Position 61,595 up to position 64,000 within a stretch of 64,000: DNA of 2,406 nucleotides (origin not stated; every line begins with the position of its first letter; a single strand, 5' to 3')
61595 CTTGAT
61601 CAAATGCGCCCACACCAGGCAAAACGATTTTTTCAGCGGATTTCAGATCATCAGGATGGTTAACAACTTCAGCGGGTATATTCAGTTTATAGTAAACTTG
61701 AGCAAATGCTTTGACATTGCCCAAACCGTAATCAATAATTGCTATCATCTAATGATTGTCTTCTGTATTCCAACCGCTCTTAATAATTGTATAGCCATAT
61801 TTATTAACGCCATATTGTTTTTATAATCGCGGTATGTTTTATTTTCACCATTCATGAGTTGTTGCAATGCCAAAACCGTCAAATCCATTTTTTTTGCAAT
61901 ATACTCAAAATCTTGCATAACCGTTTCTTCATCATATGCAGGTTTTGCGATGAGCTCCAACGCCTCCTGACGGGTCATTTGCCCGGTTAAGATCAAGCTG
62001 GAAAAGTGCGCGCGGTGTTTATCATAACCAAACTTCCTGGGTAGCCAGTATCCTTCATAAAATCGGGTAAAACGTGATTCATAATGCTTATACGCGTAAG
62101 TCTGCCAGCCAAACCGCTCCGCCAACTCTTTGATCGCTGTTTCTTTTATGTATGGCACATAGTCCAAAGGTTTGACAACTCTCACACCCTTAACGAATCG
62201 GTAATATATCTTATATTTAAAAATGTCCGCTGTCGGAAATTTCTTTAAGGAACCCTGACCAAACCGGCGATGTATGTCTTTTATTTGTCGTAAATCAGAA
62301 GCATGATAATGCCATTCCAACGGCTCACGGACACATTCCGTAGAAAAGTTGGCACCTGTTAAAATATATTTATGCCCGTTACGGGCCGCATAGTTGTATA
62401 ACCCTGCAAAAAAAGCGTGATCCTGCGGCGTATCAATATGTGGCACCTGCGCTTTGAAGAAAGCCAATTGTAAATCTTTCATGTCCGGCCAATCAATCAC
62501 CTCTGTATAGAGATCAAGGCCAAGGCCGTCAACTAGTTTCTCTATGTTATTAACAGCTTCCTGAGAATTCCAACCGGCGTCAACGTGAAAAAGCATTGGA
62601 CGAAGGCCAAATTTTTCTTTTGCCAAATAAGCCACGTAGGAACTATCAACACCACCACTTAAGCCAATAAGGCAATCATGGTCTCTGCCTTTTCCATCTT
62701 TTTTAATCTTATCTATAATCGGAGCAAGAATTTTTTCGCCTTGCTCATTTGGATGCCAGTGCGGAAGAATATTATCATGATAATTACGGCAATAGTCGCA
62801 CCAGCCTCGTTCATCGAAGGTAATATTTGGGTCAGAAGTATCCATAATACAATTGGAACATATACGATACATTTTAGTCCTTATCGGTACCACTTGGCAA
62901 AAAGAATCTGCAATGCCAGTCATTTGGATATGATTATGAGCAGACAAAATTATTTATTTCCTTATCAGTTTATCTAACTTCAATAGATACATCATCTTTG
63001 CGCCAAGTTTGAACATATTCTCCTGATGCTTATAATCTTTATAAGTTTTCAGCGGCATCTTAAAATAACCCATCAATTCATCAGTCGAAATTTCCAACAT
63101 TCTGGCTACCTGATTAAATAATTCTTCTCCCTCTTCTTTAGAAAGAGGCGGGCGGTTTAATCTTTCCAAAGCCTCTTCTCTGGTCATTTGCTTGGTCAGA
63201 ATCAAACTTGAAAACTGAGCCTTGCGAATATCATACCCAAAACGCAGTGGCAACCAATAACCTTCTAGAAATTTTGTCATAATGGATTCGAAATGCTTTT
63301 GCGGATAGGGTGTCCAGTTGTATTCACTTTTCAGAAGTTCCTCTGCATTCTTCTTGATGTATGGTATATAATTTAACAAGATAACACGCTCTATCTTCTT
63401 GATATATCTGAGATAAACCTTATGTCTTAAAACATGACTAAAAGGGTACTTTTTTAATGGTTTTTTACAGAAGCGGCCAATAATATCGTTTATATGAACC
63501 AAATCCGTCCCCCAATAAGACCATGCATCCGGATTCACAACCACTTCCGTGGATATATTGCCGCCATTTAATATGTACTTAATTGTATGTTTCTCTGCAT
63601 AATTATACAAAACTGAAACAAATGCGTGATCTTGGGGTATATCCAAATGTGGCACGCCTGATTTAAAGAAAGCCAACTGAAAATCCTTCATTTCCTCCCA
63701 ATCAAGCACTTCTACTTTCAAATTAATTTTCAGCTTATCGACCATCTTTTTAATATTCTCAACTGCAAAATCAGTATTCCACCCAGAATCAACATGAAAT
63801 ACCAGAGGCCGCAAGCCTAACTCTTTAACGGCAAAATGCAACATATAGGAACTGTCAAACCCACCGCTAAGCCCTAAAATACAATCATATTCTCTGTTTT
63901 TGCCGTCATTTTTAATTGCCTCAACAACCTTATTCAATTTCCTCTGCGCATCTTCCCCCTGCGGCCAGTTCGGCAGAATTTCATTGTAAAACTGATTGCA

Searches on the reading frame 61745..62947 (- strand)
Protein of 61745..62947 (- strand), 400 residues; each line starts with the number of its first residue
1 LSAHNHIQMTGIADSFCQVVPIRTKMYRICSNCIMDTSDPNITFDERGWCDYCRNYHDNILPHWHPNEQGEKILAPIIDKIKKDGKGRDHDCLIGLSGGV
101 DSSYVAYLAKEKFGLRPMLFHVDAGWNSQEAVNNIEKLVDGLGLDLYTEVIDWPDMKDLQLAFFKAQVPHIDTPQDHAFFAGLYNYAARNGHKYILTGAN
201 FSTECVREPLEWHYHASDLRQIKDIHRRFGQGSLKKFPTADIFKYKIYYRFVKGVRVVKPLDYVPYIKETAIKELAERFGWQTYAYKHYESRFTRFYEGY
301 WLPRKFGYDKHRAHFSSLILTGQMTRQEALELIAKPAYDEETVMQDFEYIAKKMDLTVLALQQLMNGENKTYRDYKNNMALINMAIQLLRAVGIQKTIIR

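Call 100: search_solved_structures(query=window:61745-62947:-, max_evalue=0.001)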
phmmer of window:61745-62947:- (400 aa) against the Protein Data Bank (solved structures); distinct sequences matched with E-value up to 0.001: 1.
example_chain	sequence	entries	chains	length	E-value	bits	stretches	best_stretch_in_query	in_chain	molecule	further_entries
8wex_A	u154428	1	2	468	2.2e-07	33.6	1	40-119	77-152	N-acetyl sugar amidotransferase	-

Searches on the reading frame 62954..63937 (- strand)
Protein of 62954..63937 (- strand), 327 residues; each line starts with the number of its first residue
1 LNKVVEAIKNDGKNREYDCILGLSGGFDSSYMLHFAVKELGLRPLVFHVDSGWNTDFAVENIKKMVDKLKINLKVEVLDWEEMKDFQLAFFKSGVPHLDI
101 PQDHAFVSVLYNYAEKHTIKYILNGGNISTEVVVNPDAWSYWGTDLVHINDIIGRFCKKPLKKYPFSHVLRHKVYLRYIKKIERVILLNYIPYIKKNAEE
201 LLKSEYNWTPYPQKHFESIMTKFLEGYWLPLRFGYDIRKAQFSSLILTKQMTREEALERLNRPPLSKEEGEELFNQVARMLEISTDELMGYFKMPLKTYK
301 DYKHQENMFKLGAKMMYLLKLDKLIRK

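Call 101: search_solved_structures(query=window:62954-63937:-, max_evalue=0.001)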
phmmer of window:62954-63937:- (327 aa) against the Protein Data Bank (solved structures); distinct sequences matched with E-value up to 0.001: 0.
